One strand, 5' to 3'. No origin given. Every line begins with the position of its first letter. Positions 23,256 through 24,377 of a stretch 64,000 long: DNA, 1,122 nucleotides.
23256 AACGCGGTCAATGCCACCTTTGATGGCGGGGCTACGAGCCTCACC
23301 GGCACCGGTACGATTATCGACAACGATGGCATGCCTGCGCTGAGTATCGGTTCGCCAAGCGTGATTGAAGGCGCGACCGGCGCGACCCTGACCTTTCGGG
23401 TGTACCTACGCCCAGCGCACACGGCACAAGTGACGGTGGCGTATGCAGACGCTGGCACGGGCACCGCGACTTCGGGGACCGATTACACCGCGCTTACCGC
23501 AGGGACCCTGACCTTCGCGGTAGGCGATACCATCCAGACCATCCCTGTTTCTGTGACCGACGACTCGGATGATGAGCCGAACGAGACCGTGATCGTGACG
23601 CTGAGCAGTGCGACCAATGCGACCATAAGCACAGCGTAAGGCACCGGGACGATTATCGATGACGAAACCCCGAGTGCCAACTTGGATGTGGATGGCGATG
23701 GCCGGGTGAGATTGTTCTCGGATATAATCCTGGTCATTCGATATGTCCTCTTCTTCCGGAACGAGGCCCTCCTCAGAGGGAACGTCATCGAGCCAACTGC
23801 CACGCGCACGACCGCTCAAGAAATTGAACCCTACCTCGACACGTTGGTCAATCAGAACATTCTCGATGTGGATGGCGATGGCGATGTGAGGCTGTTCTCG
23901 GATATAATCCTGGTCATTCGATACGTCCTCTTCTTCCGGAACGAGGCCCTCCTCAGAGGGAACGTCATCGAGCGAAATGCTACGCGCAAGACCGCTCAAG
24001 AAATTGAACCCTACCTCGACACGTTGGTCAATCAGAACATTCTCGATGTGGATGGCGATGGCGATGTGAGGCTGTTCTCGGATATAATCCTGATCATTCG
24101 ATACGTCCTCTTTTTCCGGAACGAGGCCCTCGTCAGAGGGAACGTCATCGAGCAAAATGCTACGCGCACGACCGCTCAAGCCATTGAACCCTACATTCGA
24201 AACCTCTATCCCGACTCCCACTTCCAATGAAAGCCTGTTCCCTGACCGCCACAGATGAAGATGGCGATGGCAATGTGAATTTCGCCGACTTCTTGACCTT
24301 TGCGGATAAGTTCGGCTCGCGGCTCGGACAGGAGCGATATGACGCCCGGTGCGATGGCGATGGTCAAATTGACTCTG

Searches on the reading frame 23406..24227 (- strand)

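Call 8: search_protein_families(library=pfam, proteins=[window:23406-24227:-], max_evalue=0.001)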
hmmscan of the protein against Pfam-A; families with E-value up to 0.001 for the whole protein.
window:23406-24227:- (273 aa): 1 family
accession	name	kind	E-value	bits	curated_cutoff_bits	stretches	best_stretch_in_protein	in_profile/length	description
PF16697.10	Yop-YscD_cpl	-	0.00096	19.8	33.2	0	64-112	30-78/94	Inner membrane component of T3SS, cytoplasmic domain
